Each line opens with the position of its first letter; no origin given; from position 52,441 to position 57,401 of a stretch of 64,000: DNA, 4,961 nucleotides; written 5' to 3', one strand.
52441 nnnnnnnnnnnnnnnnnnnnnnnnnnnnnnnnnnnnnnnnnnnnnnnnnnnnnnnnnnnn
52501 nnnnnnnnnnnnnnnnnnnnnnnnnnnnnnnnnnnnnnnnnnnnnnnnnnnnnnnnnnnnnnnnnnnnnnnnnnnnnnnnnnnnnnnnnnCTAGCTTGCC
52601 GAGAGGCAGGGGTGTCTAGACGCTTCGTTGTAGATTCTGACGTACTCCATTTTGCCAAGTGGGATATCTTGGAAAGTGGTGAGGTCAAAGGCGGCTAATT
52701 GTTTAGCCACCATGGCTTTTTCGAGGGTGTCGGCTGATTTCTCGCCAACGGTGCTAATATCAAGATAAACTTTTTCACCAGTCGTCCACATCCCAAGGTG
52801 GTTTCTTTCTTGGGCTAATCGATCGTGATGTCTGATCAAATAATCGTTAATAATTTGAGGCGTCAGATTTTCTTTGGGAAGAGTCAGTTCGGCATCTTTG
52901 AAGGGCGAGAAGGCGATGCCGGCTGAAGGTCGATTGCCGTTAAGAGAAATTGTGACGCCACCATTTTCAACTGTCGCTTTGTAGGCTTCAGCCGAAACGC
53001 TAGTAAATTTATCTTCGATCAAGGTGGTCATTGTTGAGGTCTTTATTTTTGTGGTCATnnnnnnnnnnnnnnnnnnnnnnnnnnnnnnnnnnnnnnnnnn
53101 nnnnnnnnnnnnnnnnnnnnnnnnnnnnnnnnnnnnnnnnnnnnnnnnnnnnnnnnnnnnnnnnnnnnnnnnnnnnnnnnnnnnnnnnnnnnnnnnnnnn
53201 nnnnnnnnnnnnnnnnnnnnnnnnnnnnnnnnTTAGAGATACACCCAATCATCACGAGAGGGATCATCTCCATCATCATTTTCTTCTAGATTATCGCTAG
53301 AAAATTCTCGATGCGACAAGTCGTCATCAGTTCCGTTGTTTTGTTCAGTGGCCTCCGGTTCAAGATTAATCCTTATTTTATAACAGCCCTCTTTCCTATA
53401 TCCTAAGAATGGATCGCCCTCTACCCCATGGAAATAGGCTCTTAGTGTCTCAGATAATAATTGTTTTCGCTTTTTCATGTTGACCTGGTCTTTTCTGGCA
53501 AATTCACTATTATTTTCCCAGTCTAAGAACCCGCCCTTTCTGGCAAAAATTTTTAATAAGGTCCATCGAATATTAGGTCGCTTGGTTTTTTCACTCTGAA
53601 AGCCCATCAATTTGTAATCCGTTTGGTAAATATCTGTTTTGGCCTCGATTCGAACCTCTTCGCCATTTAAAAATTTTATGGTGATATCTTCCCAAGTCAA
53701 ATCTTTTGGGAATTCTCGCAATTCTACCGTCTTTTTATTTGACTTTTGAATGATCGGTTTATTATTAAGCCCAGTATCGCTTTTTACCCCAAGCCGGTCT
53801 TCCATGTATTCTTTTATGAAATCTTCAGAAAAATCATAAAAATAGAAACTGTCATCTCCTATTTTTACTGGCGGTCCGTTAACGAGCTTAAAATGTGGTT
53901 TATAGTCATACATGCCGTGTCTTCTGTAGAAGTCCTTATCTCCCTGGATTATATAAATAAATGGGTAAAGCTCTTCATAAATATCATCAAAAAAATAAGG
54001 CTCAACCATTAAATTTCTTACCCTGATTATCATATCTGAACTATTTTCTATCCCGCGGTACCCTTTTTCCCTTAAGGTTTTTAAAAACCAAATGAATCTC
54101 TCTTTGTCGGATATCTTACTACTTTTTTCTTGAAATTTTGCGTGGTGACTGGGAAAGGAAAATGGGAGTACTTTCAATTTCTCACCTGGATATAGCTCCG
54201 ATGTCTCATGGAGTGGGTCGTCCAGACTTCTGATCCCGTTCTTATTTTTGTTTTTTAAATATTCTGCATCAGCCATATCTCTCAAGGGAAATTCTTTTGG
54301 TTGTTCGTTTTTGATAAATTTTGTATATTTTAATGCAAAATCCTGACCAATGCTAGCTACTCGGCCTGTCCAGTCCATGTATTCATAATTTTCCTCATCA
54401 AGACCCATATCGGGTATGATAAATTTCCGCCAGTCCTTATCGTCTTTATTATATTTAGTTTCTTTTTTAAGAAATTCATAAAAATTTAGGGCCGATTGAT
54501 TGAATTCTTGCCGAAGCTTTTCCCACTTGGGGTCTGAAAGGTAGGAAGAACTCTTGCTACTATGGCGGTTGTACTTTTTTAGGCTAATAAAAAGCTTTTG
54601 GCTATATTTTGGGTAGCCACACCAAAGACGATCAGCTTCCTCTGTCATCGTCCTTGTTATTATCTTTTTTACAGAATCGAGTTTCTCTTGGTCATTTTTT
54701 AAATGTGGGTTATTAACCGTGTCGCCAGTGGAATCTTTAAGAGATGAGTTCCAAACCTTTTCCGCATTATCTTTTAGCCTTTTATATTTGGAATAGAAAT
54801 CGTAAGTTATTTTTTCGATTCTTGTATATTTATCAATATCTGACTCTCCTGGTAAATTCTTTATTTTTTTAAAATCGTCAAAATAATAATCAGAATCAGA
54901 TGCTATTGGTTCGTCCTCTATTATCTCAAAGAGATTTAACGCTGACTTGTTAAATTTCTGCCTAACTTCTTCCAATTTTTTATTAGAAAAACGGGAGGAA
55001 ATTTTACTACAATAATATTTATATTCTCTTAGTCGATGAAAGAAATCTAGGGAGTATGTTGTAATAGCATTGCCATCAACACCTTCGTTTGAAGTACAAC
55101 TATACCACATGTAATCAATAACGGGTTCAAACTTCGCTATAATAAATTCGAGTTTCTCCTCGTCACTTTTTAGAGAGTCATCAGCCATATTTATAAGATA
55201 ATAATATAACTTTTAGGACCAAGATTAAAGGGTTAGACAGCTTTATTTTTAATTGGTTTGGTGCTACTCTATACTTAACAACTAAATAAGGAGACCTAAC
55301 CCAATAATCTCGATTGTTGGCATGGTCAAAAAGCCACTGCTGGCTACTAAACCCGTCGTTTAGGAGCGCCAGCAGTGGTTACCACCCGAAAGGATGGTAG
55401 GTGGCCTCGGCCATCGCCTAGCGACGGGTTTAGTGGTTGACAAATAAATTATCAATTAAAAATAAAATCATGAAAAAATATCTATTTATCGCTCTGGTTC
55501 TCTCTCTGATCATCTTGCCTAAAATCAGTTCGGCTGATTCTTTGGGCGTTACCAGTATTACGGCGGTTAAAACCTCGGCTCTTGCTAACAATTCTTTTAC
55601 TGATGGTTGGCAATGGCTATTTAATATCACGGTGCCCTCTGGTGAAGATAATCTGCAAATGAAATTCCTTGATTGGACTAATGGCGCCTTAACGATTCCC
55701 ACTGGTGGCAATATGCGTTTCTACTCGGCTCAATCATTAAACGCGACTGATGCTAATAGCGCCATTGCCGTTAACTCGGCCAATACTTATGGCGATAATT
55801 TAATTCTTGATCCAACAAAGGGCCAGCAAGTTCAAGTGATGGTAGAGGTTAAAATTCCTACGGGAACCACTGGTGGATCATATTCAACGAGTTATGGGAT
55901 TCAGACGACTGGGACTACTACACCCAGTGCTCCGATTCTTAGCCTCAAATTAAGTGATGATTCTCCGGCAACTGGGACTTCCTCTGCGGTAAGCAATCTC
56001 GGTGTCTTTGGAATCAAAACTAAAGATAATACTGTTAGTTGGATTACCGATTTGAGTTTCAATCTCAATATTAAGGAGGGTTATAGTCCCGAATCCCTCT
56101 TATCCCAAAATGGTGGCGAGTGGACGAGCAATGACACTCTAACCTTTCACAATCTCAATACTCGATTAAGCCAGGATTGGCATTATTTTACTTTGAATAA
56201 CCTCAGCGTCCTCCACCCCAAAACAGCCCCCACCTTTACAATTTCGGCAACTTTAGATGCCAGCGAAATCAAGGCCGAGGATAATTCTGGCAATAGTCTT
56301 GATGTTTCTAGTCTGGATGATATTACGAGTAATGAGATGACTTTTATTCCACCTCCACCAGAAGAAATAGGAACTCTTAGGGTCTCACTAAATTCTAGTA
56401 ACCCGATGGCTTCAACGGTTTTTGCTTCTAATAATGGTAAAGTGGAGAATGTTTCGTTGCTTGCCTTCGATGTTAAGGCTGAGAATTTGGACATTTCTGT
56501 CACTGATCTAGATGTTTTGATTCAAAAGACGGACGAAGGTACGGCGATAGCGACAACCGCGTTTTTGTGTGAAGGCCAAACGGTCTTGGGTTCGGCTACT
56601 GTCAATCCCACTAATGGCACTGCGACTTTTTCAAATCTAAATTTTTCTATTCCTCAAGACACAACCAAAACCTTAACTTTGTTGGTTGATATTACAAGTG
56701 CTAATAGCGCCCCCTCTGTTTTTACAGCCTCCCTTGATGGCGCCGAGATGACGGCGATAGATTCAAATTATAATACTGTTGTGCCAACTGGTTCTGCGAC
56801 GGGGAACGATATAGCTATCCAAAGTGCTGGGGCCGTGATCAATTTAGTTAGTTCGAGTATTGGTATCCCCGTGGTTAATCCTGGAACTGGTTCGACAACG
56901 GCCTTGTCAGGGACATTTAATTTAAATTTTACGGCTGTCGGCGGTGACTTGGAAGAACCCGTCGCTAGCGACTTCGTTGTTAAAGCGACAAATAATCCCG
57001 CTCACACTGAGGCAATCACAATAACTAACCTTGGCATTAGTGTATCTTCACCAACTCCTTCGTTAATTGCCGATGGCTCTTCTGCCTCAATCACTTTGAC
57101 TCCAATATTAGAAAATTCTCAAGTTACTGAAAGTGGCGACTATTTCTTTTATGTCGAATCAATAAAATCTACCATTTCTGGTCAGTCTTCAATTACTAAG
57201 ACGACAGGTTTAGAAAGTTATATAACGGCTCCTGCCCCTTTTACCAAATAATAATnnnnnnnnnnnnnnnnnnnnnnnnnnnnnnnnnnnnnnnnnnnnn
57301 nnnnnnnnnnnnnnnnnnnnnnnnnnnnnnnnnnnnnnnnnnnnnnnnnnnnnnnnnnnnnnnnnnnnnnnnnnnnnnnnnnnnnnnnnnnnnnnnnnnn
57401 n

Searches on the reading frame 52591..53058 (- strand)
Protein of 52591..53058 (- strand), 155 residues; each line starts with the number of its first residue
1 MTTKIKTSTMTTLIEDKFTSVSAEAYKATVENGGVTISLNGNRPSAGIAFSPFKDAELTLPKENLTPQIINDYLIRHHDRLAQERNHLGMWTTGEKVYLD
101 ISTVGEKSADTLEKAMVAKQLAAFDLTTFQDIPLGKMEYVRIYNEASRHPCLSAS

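Call 10: search_protein_families(library=pfam, proteins=[window:52591-53058:-], max_evalue=0.01)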
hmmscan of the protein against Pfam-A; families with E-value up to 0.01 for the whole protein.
window:52591-53058:- (155 aa): 0 families

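Call 12: find_encoding_contigs(protein=window:52591-53058:-, flank=10000, max_places=10)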
Protein window:52591-53058:- (155 aa): 8 contigs read that carry it; 7 places shown.
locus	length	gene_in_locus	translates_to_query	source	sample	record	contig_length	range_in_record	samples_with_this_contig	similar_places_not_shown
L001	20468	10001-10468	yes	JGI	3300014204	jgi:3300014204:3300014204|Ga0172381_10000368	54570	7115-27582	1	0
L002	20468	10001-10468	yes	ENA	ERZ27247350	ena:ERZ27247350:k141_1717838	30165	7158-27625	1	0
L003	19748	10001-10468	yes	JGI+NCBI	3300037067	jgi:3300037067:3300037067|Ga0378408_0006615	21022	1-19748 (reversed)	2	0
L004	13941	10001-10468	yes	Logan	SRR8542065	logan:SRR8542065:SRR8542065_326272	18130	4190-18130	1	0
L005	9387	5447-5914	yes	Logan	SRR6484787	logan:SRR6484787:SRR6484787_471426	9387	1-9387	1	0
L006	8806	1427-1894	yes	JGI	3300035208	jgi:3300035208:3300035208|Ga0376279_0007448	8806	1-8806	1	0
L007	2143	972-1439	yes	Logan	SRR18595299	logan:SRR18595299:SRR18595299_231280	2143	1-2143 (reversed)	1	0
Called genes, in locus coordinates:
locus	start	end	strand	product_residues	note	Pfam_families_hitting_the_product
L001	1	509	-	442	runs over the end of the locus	PF00278:Orn_DAP_Arg_deC, PF02784:Orn_Arg_deC_N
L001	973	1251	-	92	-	-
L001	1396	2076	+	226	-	-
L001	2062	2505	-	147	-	PF13470:PIN_3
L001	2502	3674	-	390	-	-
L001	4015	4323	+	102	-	-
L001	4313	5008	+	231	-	-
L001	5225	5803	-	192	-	PF01471:PG_binding_1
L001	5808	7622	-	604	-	-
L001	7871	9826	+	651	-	-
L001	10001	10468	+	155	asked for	-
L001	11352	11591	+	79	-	-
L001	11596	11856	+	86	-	-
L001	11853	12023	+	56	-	-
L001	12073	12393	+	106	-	-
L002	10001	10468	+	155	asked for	-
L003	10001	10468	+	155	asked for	-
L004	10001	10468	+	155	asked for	-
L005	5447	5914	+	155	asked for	-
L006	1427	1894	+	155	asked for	-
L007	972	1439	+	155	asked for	-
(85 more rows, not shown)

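Call 15: find_homologous_proteins(query=window:52591-53058:-)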
Query window:52591-53058:- (155 aa): 1 proteins with E <= 0.001 among 21 candidates.
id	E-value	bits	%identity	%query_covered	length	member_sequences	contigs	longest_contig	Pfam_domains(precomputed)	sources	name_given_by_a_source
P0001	4.2e-96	336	100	100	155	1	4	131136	-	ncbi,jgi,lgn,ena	ncbi:MAG: hypothetical protein WC531_01090 [Candidatus Paceibacterota bacterium]|jgi:hypothetical pr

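Call 19: search_protein_families(library=phrogs, proteins=[window:52591-53058:-], max_evalue=1)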
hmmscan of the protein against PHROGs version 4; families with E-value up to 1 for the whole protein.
window:52591-53058:- (155 aa): 1 family
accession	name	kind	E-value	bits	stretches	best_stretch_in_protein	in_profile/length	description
phrog_17808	-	unknown function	0.007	17.6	1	85-133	80-128/137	-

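Call 47: find_related_loci(query=window:52591-53058:-, collection=viral_contigs, flank=6000)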
Query window:52591-53058:- (155 aa) in viral_contigs; peptide patterns used: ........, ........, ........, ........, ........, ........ (x = any residue, [..] = any of these).
14 stretches matched a pattern, but none encodes a relative of the query by tblastn (E <= 1e-3).

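Call 71: search_protein_families(library=ncbifam, proteins=[window:52591-53058:-], max_evalue=0.1)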
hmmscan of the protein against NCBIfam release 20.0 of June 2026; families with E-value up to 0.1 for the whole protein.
window:52591-53058:- (155 aa): 0 families

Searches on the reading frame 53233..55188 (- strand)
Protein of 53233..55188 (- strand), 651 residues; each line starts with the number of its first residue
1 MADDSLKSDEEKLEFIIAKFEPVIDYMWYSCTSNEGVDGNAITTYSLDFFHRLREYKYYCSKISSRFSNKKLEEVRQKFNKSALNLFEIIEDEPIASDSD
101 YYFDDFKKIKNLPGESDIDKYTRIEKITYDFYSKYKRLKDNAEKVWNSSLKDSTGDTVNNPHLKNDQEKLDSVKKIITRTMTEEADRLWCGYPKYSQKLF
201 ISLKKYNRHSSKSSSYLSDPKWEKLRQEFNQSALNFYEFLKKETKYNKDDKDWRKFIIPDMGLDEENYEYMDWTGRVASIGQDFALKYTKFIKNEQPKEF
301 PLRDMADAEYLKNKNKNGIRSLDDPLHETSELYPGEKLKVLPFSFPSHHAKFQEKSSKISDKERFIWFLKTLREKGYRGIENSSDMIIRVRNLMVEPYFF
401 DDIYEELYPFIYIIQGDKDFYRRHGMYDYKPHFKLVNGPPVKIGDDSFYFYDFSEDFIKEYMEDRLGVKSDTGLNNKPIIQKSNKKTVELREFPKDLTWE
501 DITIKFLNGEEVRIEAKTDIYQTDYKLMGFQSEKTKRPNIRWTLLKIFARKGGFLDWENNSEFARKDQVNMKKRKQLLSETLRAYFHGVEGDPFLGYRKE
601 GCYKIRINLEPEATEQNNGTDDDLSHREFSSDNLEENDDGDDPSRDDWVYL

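Call 10: search_protein_families(library=pfam, proteins=[window:53233-55188:-], max_evalue=0.01)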
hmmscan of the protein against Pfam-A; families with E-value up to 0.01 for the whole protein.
window:53233-55188:- (651 aa): 0 families

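Call 45: find_related_loci(query=window:53233-55188:-, collection=viral_contigs, flank=6000)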
Query window:53233-55188:- (651 aa) in viral_contigs; peptide patterns used: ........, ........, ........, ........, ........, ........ (x = any residue, [..] = any of these).
10 stretches matched a pattern, but none encodes a relative of the query by tblastn (E <= 1e-3).

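Call 71: search_protein_families(library=ncbifam, proteins=[window:53233-55188:-], max_evalue=0.1)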
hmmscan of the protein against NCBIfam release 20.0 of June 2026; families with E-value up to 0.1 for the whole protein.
window:53233-55188:- (651 aa): 0 families

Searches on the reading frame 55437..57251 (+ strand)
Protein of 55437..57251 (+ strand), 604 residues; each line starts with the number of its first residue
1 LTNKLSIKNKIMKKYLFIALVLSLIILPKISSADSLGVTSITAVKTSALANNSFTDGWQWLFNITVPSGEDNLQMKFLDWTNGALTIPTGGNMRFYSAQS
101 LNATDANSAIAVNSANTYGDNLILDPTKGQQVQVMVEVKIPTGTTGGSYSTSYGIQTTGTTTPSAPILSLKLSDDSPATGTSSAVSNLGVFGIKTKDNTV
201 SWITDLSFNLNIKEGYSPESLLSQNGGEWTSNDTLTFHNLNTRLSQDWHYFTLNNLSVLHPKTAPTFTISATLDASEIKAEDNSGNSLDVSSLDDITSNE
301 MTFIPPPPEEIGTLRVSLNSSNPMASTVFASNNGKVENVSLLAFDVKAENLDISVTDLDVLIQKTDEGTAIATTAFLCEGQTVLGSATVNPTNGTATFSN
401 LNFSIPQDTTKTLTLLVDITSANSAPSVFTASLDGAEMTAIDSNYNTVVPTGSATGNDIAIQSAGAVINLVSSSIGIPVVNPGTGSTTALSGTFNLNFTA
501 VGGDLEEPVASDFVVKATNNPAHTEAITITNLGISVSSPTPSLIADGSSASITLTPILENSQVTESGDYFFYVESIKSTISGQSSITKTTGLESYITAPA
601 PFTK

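Call 10: search_protein_families(library=pfam, proteins=[window:55437-57251:+], max_evalue=0.01)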
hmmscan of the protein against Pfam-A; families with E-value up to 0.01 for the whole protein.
window:55437-57251:+ (604 aa): 0 families

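Call 46: find_related_loci(query=window:55437-57251:+, collection=viral_contigs, flank=6000)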
Query window:55437-57251:+ (604 aa) in viral_contigs; peptide patterns used: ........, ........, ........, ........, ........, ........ (x = any residue, [..] = any of these).
22 stretches matched a pattern, but none encodes a relative of the query by tblastn (E <= 1e-3).
